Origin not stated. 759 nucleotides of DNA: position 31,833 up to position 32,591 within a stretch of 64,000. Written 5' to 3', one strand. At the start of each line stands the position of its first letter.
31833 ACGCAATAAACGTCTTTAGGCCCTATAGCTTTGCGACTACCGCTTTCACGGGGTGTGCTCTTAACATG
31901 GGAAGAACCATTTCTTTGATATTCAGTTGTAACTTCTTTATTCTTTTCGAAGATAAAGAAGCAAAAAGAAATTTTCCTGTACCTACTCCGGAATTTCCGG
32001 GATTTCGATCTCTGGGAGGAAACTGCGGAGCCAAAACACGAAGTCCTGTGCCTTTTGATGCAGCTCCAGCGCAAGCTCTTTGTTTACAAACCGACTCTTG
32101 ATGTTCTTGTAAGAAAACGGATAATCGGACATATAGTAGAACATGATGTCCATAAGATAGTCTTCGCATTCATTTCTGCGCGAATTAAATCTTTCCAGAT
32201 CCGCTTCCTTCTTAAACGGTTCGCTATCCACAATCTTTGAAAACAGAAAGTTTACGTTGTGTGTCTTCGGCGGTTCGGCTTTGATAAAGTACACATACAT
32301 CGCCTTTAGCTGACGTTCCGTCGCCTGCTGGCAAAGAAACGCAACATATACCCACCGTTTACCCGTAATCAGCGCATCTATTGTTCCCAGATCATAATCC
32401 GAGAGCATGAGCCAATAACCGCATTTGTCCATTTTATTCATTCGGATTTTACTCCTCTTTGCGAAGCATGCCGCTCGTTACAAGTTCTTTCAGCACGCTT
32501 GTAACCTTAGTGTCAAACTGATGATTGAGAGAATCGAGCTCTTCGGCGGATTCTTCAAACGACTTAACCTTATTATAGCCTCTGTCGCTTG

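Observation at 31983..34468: c-di-GMP riboswitch-led operon with an HD-GYP phosphodiesterase wedged between the two halves of a HEPN/MNT pair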

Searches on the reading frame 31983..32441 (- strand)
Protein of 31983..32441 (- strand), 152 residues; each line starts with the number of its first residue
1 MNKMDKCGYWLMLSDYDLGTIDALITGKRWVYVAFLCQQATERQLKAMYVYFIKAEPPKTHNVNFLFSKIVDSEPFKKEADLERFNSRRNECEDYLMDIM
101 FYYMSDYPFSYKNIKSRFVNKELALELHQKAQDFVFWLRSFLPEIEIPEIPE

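Call 4: search_protein_families(library=pfam, proteins=[window:31983-32441:-], max_evalue=1)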
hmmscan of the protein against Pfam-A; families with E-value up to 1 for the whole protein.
window:31983-32441:- (152 aa): 1 family
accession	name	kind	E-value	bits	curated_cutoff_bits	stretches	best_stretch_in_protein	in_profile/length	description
PF05168.19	HEPN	-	1.3e-09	38.7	22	1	10-138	4-114/117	HEPN domain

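Call 5: search_protein_families(library=ncbifam, proteins=[window:31983-32441:-], max_evalue=1)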
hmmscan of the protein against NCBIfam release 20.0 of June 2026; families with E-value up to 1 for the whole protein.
window:31983-32441:- (152 aa): 0 families

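Call 20: find_homologous_proteins(query=window:31983-32441:-, max_evalue=0.001)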
Query window:31983-32441:- (152 aa): 176 proteins with E <= 0.001 among 179 candidates; the best 120 are listed.
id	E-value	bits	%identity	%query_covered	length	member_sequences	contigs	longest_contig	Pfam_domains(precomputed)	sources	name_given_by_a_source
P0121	2.1e-97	341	99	100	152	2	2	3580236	PF05168.20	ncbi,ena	-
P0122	5.9e-90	317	89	93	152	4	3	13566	PF05168.20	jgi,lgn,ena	-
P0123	2.2e-89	315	88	100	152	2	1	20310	PF05168.20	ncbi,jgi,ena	-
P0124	2.9e-89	315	89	100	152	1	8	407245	PF05168.20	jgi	jgi:HEPN domain-containing protein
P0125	4.8e-87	308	88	100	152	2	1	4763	PF05168.20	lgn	-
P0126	2.0e-81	290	81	99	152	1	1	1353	PF05168.20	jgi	-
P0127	4.8e-81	288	90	93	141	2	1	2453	PF05168.20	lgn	-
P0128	1.2e-80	287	81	100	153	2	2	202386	PF05168.20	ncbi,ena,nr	ncbi:MAG TPA: HEPN domain-containing protein [Feifaniaceae bacterium]|nr:HEPN domain-containing prot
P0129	1.5e-80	287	77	100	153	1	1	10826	PF05168.20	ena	-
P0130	8.6e-80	284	77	100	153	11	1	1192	PF05168.20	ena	-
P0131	1.6e-79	283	78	100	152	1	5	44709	PF05168.20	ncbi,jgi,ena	-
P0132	2.2e-79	283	79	100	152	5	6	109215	PF05168.20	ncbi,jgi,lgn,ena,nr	ncbi:MAG TPA: HEPN domain-containing protein [Eubacteriales bacterium]|nr:HEPN domain-containing pro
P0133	1.4e-78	280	80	100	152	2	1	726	PF05168.20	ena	-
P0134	1.6e-78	280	79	100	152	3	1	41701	PF05168.20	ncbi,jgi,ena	jgi:HEPN domain-containing protein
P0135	3.2e-77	276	75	99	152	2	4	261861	PF05168.20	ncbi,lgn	-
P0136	4.9e-77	275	76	99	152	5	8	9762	PF05168.20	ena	-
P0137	6.6e-77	275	79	100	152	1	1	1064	PF05168.20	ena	-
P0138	1.2e-76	274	75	99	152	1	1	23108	PF05168.20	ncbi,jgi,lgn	-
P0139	1.3e-76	274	75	99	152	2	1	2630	PF05168.20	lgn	-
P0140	1.7e-76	274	77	99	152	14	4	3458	PF05168.20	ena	-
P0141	3.3e-76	273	76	100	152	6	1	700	PF05168.20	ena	-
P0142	4.4e-76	272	76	99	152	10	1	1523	PF05168.20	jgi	-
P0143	5.1e-76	272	75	99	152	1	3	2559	PF05168.20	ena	-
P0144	9.2e-76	271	77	99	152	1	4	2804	PF05168.20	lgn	-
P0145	1.5e-75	270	75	99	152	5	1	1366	PF05168.20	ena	-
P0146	1.7e-75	270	75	99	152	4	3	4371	PF05168.20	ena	-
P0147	1.8e-75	270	76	100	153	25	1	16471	PF05168.20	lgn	-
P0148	2.3e-75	270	74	99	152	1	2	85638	PF05168.20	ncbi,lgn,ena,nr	ncbi:MAG: HEPN domain-containing protein [Clostridiales bacterium]|nr:HEPN domain-containing protein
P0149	3.1e-75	269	76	99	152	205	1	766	PF05168.20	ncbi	-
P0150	4.8e-75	269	74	100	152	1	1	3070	PF05168.20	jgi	-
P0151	4.9e-75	269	73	100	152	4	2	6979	PF05168.20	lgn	-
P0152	5.3e-75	269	74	100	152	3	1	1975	PF05168.20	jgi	-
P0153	7.0e-75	268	75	99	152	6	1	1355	PF05168.20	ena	-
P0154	1.6e-74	267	74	99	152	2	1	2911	PF05168.20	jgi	jgi:HEPN domain-containing protein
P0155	1.9e-74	267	76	99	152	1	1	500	PF05168.20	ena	-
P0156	2.4e-74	267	74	100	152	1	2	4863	PF05168.20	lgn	-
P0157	5.9e-74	265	75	99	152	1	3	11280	PF05168.20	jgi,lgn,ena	-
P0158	6.2e-74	265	72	100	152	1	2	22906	PF05168.20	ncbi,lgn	-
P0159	6.9e-74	265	74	100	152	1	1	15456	PF05168.20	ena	-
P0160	8.4e-74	265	74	99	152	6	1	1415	PF05168.20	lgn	-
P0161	1.2e-73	264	74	99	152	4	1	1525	PF05168.20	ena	-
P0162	2.0e-73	264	74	99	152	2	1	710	PF05168.20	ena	-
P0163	2.1e-73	264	76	99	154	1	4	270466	PF05168.20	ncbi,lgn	ncbi:MAG: HEPN domain-containing protein [Clostridia bacterium]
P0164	3.8e-73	263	72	100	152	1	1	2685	PF05168.20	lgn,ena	-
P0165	4.5e-73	262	73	100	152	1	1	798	PF05168.20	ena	-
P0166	6.5e-73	262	73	100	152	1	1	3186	PF05168.20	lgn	-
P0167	1.2e-72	261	72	100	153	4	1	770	PF05168.20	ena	-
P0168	1.5e-72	261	72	100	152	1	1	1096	PF05168.20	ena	-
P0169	2.1e-72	260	73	100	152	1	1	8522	PF05168.20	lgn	-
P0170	2.5e-72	260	72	100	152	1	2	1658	PF05168.20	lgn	-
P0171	2.8e-72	260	72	99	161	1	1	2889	PF05168.20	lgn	-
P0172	4.1e-72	259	72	100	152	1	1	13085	PF05168.20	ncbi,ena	-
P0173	7.3e-72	259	74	100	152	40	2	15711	PF05168.20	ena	-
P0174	7.5e-72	258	72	99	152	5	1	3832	PF05168.20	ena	-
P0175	8.5e-72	258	72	100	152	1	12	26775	PF05168.20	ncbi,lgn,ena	-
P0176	1.2e-71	258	72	99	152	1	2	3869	PF05168.20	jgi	jgi:HEPN domain-containing protein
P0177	1.4e-71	258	72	100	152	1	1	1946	PF05168.20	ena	-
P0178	4.1e-71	256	71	99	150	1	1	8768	PF05168.20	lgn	-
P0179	8.3e-71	255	72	100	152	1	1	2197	PF05168.20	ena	-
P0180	1.1e-70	255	73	99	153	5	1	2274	PF05168.20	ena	-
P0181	1.2e-70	255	71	100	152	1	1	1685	PF05168.20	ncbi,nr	ncbi:MAG: HEPN domain-containing protein [Clostridia bacterium]|nr:HEPN domain-containing protein [C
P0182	1.2e-70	255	71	99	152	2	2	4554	PF05168.20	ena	-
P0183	2.0e-70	254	73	99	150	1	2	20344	PF05168.20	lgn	-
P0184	2.0e-70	254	70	99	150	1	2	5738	PF05168.20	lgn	-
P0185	2.5e-70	254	71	99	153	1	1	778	PF05168.20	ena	-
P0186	7.1e-70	252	68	99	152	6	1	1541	PF05168.20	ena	-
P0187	9.7e-70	252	68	100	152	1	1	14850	PF05168.20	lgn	-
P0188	1.1e-69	251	71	99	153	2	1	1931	PF05168.20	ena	-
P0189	1.3e-69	251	69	99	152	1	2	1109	PF05168.20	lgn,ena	-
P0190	4.7e-69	249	71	99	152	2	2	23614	PF05168.20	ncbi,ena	-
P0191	7.7e-69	249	70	99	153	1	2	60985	PF05168.20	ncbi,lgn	-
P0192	7.9e-69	249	75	92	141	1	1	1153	PF05168.20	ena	-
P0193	1.1e-68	248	76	92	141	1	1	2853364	PF05168.20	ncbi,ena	-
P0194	1.9e-68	247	71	99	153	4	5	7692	PF05168.20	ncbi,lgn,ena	-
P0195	4.6e-68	246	71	99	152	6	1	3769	PF05168.20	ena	-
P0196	4.9e-68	246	69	99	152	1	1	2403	PF05168.20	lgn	-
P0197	7.5e-68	246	68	99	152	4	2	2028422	PF05168.20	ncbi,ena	-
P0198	1.1e-67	245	71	99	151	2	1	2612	PF05168.20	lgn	-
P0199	1.2e-67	245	70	99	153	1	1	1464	PF05168.20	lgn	-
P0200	2.9e-67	244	72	99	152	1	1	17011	PF05168.20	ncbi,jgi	jgi:HEPN domain-containing protein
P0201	6.1e-67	243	71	99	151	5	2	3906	PF05168.20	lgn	-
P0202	6.7e-67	242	68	98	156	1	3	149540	PF05168.20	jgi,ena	-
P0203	9.0e-67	242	68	98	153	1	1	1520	PF05168.20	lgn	-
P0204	9.7e-67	242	69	100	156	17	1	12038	PF05168.20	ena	-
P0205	1.1e-66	242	68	100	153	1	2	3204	PF05168.20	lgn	-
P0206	2.5e-66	241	69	99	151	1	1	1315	PF05168.20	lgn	-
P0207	3.3e-66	240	68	99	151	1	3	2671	PF05168.20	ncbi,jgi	jgi:HEPN domain-containing protein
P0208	1.0e-65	239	69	99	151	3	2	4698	PF05168.20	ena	-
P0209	1.6e-65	238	67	99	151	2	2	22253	PF05168.20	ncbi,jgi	jgi:HEPN domain-containing protein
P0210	2.2e-65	237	67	99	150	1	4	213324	PF05168.20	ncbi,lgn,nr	ncbi:MAG: HEPN domain-containing protein [Clostridiaceae bacterium]|nr:HEPN domain-containing protei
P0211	2.5e-65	237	66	100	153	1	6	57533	PF05168.20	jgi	-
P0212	3.4e-65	237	74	92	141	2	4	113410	PF05168.20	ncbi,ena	-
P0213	4.2e-65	237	74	92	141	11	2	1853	PF05168.20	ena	-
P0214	1.3e-64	235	66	99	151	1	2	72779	PF05168.20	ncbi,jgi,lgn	jgi:HEPN domain-containing protein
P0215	3.3e-64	234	66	99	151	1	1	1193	PF05168.20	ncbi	-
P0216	3.4e-64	234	67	99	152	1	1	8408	PF05168.20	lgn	-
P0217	3.7e-64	234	69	99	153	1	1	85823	PF05168.20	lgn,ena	-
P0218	9.0e-64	232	67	99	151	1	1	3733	PF05168.20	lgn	-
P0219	2.0e-63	231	68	98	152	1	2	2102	PF05168.20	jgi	jgi:HEPN domain-containing protein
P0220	2.0e-63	231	68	100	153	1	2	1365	PF05168.20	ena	-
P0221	2.9e-63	231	67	99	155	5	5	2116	PF05168.20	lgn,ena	-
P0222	7.9e-63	229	66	100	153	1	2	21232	PF05168.20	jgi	-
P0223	8.3e-63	229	66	100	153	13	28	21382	PF05168.20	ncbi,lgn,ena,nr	ncbi:MAG: HEPN domain-containing protein [Clostridia bacterium]|nr:HEPN domain-containing protein [C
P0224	8.8e-63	229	66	100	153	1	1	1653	PF05168.20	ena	-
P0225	1.2e-62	229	64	99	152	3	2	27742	PF05168.20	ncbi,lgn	-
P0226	1.3e-62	228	66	97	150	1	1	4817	PF05168.20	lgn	-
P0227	1.4e-62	228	67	99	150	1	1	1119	PF05168.20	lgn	-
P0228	3.1e-62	227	72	91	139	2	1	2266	PF05168.20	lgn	-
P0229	6.8e-62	226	63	99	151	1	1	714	PF05168.20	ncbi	-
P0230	9.8e-62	226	67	97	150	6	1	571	PF05168.20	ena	-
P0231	1.0e-61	226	65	98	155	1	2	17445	PF05168.20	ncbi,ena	-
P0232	1.4e-61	225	63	100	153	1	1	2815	PF05168.20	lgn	-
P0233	4.5e-61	223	62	99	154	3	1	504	PF05168.20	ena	-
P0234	5.7e-61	223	63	99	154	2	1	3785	PF05168.20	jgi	-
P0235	1.7e-60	222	65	99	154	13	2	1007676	PF05168.20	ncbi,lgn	-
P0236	2.7e-60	221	64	98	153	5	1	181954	PF05168.20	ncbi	-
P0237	2.8e-60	221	65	98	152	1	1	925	PF05168.20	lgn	-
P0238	3.4e-60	221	65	99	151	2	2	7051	PF05168.20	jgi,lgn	jgi:HEPN domain-containing protein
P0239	1.4e-59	219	64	98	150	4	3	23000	PF05168.20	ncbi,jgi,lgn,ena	ncbi:MAG: HEPN domain-containing protein [Eubacteriales bacterium]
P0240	1.6e-59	218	65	97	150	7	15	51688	PF05168.20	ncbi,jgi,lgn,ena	jgi:HEPN domain-containing protein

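Call 21: search_solved_structures(query=window:31983-32441:-, max_evalue=10, show_alignments=3)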
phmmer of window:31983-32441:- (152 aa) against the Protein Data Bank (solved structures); distinct sequences matched with E-value up to 10: 7.
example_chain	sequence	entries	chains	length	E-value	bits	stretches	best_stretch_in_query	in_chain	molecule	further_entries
7zzz_J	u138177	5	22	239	0.029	17.9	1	55-113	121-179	Major capsid protein P5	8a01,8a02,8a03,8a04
2iu1_A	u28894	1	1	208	0.35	14.3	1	114-141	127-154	EUKARYOTIC TRANSLATION INITIATION FACTOR 5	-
8pj2_z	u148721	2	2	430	1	12.8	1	114-140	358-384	Eukaryotic translation initiation factor 5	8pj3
8oz0_H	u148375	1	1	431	1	12.8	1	114-140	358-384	Eukaryotic translation initiation factor 5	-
9h6y_o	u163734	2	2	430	1.1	12.8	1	114-140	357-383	Eukaryotic translation initiation factor 5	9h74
6t9i_E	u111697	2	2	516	1.2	12.6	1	76-120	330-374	Transcription initiation factor TFIID subunit 6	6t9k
7zhy_A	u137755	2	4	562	1.3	12.5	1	53-138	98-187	Glucose-6-phosphate 1-dehydrogenase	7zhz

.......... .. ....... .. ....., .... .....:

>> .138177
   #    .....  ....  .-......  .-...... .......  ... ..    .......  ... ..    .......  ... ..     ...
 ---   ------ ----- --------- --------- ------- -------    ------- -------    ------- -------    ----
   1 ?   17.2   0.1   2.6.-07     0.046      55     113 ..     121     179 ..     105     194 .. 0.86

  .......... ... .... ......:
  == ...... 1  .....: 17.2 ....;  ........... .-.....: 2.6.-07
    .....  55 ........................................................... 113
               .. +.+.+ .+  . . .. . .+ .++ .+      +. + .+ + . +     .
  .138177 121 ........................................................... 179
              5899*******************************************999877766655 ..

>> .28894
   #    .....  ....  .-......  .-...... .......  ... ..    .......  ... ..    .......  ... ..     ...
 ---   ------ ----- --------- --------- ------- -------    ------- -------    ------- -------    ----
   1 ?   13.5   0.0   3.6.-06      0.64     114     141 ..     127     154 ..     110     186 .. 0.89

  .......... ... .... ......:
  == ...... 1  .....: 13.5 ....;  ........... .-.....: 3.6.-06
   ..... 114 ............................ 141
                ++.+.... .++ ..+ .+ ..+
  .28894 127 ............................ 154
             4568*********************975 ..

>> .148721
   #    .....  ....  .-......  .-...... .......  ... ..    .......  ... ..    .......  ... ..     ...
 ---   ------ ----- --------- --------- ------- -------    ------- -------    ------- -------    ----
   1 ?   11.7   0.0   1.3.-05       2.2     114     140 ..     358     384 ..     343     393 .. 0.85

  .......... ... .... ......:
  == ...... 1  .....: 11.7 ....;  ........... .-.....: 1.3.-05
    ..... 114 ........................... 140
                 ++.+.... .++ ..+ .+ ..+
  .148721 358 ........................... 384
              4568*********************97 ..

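Call 23: search_solved_structures(query=A2, max_evalue=10, show_alignments=4)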
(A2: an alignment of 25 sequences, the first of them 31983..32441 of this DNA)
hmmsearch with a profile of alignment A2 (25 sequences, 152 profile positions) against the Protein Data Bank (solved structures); distinct sequences matched with E-value up to 10: 4.
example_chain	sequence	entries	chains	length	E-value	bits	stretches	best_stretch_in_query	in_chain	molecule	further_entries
7zzz_J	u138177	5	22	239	0.11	15.7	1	55-106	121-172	Major capsid protein P5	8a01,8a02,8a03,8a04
3akz_B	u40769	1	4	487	0.13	15.5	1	82-144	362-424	Glutamyl-tRNA synthetase 2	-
3afh_A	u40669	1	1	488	0.13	15.5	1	82-144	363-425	Glutamyl-tRNA synthetase 2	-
3al0_C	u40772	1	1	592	0.17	15.1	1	82-144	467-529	Glutamyl-tRNA(Gln) amidotransferase subunit C,Linker,Glutamate--tRNA ligase 2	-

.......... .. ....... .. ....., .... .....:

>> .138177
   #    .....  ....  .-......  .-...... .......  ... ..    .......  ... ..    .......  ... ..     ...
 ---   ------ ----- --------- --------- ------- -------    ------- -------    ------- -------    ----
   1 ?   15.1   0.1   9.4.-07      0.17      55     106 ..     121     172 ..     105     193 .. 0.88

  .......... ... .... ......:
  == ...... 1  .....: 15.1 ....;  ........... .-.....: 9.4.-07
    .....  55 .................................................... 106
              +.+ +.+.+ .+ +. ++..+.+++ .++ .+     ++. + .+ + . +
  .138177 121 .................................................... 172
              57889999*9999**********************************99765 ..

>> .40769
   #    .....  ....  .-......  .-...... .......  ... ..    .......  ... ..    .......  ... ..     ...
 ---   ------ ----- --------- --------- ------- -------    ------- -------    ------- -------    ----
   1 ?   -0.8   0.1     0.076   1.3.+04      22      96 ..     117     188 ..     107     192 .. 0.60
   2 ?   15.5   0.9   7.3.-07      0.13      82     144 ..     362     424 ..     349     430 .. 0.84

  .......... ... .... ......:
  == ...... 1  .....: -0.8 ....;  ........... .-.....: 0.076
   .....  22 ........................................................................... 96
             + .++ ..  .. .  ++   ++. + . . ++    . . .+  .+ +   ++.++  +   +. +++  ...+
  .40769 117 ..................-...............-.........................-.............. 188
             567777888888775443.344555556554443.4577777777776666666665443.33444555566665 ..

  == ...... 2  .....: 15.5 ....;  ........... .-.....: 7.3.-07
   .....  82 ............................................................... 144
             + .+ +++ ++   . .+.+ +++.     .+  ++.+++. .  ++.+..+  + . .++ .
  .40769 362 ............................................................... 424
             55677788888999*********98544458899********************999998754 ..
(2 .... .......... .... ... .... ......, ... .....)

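Call 31: predict_structure(alignment_id=A3)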
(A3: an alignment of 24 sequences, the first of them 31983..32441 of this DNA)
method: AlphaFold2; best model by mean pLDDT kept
length: 152 residues; sequences in the alignment: 24
mean_pLDDT: 90.7   pTM: 0.87
mean pLDDT of the five models: 90.7, 89.8, 89.2, 89.0, 87.6
residues with pLDDT >= 90: 120; 70-90: 18; 50-70: 9; < 50: 5
segments of 3 or more residues with pLDDT < 50: 109-113
pLDDT, mean of each block of 10 residues (from residue 1): 93 96 93 93 98 93 96 97 97 95 66 61 95 98 93 70
secondary structure, 60 per line:
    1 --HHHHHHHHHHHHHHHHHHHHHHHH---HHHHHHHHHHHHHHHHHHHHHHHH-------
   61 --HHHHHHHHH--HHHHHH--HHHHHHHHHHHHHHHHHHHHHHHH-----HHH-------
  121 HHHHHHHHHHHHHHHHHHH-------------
elements in order: H3-26 H30-53 H63-71 H74-79 H82-105 H121-139
